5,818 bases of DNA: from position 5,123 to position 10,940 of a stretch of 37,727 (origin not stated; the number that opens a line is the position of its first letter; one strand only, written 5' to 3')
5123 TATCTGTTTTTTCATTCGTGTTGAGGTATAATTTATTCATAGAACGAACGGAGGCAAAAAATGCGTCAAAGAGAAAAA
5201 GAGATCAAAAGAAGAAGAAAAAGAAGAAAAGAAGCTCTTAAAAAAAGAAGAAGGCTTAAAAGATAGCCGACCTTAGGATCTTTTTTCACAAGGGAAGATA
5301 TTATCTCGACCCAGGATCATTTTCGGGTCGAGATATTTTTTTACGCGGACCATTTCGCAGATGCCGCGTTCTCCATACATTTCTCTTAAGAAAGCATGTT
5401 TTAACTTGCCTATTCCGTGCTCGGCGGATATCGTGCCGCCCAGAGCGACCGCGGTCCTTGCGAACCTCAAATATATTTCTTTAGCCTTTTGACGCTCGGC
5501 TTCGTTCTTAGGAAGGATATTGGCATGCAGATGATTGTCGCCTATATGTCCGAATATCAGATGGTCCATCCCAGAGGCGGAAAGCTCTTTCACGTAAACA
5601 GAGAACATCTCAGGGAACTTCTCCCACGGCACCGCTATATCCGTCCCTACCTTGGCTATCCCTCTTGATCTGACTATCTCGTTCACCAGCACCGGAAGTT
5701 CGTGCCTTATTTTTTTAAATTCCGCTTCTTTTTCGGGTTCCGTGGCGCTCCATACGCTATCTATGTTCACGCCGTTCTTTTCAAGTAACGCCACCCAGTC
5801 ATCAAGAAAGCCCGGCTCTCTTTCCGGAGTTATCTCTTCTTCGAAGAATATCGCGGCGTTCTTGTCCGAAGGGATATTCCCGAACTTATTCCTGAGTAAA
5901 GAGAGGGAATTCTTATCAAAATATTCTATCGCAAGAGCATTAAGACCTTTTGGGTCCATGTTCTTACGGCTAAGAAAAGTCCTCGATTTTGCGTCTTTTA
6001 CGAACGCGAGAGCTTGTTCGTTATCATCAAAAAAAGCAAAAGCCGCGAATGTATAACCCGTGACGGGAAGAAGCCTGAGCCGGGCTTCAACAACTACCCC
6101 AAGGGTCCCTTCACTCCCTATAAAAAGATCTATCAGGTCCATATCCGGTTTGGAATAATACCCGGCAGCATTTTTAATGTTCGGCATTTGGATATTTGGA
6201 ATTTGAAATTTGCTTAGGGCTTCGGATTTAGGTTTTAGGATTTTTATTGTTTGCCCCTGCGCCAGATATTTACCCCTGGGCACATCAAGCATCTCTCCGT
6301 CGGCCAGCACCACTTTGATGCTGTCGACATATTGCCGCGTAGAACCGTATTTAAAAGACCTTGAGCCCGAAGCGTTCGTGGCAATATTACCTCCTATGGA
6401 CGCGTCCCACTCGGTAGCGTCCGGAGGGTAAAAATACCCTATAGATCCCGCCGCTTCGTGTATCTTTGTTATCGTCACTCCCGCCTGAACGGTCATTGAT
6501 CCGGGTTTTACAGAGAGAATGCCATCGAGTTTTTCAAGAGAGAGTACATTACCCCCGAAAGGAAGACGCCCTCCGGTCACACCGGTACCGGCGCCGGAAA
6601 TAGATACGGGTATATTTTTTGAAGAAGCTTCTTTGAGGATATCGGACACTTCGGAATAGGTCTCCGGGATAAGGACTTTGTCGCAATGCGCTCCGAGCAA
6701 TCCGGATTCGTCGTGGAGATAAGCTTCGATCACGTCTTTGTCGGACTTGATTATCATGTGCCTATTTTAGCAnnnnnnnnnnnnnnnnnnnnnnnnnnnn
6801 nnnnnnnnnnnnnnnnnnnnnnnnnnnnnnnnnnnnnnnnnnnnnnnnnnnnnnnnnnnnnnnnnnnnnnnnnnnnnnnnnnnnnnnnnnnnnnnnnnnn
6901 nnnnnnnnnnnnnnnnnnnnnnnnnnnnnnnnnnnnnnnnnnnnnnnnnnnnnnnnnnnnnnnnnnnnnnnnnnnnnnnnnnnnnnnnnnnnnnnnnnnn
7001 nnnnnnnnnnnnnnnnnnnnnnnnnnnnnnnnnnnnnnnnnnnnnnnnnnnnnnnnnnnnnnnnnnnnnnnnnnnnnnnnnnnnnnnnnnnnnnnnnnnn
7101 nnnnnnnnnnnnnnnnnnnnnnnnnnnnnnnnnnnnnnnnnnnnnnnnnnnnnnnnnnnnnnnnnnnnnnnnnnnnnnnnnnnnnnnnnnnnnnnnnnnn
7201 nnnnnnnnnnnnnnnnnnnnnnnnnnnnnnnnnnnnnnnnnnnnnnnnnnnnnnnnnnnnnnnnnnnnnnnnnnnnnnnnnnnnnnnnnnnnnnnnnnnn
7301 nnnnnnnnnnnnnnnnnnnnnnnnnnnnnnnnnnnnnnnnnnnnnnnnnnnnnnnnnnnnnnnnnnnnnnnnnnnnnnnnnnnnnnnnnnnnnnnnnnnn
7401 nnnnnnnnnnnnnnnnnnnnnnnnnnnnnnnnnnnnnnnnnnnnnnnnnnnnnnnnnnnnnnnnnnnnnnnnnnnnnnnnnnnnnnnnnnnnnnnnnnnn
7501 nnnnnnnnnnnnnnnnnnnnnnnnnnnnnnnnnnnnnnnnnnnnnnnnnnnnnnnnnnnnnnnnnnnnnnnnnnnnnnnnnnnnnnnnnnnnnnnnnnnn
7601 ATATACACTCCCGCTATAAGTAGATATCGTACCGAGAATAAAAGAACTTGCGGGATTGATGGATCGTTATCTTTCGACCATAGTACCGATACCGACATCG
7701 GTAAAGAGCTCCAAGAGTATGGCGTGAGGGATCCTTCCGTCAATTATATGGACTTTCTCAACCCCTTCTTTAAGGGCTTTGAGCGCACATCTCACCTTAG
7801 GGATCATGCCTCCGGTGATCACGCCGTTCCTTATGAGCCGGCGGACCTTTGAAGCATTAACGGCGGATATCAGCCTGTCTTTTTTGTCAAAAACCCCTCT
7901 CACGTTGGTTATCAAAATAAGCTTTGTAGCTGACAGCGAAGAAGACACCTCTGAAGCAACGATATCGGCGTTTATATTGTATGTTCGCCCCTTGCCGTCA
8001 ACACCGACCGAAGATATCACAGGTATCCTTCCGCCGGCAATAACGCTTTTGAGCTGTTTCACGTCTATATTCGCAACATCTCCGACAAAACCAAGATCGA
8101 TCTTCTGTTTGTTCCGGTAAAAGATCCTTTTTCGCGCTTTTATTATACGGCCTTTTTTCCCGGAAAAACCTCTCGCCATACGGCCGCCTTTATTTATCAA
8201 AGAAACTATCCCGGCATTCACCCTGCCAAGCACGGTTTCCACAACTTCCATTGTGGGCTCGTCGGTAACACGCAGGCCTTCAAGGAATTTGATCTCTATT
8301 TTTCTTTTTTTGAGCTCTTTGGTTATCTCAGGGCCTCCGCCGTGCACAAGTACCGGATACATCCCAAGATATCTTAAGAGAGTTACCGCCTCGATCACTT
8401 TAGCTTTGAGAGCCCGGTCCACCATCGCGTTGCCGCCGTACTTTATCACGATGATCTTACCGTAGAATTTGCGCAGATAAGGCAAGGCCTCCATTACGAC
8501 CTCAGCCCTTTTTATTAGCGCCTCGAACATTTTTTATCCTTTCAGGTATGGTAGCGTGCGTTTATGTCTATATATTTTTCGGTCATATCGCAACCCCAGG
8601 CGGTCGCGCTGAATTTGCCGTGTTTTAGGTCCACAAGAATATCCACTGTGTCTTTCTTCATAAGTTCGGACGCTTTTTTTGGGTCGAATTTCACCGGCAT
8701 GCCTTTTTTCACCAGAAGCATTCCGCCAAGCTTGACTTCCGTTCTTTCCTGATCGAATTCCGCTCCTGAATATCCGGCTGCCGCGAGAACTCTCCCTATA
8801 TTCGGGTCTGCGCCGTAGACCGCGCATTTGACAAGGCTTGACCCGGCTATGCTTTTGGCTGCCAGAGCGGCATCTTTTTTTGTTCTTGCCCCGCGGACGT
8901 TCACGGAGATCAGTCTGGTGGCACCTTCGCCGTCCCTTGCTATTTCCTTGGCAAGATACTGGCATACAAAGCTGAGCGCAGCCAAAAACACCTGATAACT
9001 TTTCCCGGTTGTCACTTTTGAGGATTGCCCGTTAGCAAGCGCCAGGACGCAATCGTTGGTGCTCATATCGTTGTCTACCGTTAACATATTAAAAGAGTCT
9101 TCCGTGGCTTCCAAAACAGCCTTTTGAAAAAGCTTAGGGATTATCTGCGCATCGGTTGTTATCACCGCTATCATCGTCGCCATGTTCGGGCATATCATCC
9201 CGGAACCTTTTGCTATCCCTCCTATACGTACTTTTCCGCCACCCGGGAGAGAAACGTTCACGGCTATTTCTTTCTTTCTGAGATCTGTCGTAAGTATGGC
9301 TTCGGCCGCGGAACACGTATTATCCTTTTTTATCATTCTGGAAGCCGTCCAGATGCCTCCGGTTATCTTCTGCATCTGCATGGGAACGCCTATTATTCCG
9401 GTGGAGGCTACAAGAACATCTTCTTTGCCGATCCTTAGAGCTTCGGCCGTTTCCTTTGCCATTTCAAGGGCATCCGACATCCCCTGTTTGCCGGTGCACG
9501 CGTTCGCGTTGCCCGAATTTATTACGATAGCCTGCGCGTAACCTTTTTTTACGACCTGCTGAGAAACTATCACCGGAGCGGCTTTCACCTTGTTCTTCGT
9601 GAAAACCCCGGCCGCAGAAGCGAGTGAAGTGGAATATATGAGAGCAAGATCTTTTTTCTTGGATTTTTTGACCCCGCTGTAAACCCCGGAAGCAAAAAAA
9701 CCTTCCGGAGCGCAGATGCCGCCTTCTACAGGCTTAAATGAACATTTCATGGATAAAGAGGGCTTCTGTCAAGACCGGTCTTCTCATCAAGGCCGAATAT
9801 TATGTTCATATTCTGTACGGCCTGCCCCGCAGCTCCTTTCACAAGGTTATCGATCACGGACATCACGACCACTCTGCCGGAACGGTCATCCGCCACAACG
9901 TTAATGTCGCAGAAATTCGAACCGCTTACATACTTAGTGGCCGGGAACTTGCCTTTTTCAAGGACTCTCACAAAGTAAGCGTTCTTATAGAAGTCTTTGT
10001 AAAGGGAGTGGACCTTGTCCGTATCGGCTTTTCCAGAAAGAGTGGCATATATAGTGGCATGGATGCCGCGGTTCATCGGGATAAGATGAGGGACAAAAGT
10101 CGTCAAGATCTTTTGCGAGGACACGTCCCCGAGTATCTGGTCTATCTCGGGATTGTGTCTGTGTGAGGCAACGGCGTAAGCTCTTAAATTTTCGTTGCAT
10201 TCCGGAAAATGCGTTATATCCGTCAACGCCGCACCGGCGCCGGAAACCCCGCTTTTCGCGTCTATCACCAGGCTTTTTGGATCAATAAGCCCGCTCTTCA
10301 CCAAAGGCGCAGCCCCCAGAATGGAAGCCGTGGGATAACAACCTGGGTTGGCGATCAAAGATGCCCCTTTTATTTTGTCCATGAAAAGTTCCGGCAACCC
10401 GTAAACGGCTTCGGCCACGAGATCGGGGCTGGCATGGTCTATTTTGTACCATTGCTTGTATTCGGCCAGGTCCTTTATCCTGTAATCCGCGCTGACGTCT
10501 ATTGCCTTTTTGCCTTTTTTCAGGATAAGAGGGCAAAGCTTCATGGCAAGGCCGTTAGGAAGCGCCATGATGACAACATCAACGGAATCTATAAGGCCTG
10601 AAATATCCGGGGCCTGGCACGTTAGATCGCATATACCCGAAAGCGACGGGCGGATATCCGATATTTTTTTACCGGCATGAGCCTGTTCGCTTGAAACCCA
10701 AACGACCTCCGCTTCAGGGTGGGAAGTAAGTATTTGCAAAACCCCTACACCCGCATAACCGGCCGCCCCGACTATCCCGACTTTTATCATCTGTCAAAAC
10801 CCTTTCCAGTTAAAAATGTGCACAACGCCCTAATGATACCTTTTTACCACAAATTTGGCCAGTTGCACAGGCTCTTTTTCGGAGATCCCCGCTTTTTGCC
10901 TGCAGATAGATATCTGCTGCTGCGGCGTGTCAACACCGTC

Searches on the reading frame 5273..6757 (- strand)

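Call 104: search_protein_families(library=pfam, proteins=[window:5273-6757:-], max_evalue=0.00001)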
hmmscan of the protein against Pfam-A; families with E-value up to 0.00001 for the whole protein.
window:5273-6757:- (494 aa): 2 families
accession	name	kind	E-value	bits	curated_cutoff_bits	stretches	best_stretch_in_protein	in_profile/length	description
PF02913.24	FAD-oxidase_C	-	5.6e-38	131.5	21.2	1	270-484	28-245/248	FAD linked oxidases, C-terminal domain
PF01565.28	FAD_binding_4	-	3.1e-33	114.8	26.4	1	27-158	3-137/139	FAD binding domain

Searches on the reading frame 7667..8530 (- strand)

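Call 104: search_protein_families(library=pfam, proteins=[window:7667-8530:-], max_evalue=0.00001)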
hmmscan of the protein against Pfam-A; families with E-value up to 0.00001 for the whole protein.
window:7667-8530:- (287 aa): 1 family
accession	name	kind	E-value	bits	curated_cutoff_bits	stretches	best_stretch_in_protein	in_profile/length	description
PF00696.33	AA_kinase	-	1.7e-41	142.9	24.9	1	25-264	1-234/234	Amino acid kinase family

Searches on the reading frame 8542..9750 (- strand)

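Call 104: search_protein_families(library=pfam, proteins=[window:8542-9750:-], max_evalue=0.00001)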
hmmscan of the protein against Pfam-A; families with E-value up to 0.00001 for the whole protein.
window:8542-9750:- (402 aa): 1 family
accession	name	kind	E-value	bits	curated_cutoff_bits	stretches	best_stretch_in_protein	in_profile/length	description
PF01960.23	ArgJ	-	1.2e-147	492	32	1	20-402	2-377/377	ArgJ family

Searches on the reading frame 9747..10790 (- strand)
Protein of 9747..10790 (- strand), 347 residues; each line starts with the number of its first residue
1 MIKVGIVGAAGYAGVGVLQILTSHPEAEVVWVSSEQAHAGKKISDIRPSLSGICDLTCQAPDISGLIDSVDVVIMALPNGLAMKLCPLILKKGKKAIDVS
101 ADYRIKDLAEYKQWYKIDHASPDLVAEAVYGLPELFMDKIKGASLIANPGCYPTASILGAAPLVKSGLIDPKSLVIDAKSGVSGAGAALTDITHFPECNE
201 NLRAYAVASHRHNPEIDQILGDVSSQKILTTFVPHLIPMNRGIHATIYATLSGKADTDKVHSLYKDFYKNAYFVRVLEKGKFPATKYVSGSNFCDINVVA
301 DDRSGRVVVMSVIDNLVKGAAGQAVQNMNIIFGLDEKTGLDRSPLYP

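Call 104: search_protein_families(library=pfam, proteins=[window:9747-10790:-], max_evalue=0.00001)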
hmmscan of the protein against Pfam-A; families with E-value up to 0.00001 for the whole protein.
window:9747-10790:- (347 aa): 3 families
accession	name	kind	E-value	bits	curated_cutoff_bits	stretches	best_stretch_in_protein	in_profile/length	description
PF22698.1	Semialdhyde_dhC_1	-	4.3e-64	215.8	27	1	151-315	1-165/165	Semialdehyde dehydrogenase, dimerisation domain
PF01118.30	Semialdhyde_dh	-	4e-29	101.9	26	1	3-142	1-120/121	Semialdehyde dehydrogenase, NAD binding domain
PF02774.23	Semialdhyde_dhC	-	3e-27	96.4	26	1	161-318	2-184/184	Semialdehyde dehydrogenase, dimerisation domain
